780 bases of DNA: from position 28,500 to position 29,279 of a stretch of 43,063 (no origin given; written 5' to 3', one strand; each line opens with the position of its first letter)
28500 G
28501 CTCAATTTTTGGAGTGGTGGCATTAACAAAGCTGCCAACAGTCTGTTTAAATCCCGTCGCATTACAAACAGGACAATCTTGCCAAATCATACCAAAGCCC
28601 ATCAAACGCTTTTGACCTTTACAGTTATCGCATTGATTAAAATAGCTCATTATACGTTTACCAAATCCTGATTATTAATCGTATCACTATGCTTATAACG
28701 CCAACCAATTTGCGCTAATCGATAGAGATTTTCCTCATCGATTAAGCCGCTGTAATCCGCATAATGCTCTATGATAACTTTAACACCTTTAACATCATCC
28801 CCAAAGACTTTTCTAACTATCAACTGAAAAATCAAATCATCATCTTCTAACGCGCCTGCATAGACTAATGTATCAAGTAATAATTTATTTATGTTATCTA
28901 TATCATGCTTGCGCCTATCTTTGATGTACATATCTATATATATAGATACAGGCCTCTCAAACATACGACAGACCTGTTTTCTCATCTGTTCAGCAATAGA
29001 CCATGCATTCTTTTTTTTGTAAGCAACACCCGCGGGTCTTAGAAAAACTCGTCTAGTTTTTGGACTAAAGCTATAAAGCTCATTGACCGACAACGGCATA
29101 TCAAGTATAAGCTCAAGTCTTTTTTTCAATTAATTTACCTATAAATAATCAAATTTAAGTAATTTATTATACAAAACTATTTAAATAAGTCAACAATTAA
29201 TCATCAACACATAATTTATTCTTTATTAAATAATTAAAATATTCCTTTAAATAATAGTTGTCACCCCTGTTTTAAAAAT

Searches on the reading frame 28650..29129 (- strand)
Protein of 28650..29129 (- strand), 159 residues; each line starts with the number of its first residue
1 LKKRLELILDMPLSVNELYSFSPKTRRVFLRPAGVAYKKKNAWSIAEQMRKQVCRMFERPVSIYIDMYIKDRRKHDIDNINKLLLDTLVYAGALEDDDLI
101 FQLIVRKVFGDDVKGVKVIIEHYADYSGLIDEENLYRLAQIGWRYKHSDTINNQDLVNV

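Call 29: search_protein_families(library=phrogs, proteins=[window:28650-29129:-], max_evalue=0.01)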
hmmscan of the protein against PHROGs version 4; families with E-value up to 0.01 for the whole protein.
window:28650-29129:- (159 aa): 7 families
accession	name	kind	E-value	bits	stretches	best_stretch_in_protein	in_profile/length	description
phrog_34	-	DNA, RNA and nucleotide metabolism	6e-21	76.3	1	1-121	71-190/259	RusA-like Holliday junction resolvase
phrog_1682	-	DNA, RNA and nucleotide metabolism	2.7e-12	47.7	1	36-122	56-142/387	RusA-like Holliday junction resolvase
phrog_140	-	DNA, RNA and nucleotide metabolism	1.4e-10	42.2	1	33-125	67-170/219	RusA-like Holliday junction resolvase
phrog_1532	-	unknown function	5.6e-09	36.6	1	59-107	8-56/80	-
phrog_11894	-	DNA, RNA and nucleotide metabolism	1.3e-05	26.5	1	62-114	60-112/122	RusA-like Holliday junction resolvase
phrog_11573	-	unknown function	9.4e-05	23.7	1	12-120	9-107/110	-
phrog_33948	-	unknown function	0.0016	18.8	0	55-110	52-111/280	-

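Call 30: search_protein_families(library=pfam, proteins=[window:28650-29129:-], max_evalue=0.01)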
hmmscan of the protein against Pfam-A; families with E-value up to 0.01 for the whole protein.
window:28650-29129:- (159 aa): 1 family
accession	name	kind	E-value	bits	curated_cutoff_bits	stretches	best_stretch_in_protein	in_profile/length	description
PF05866.16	RusA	-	5e-14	53.4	22.8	1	25-121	16-124/124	Endodeoxyribonuclease RusA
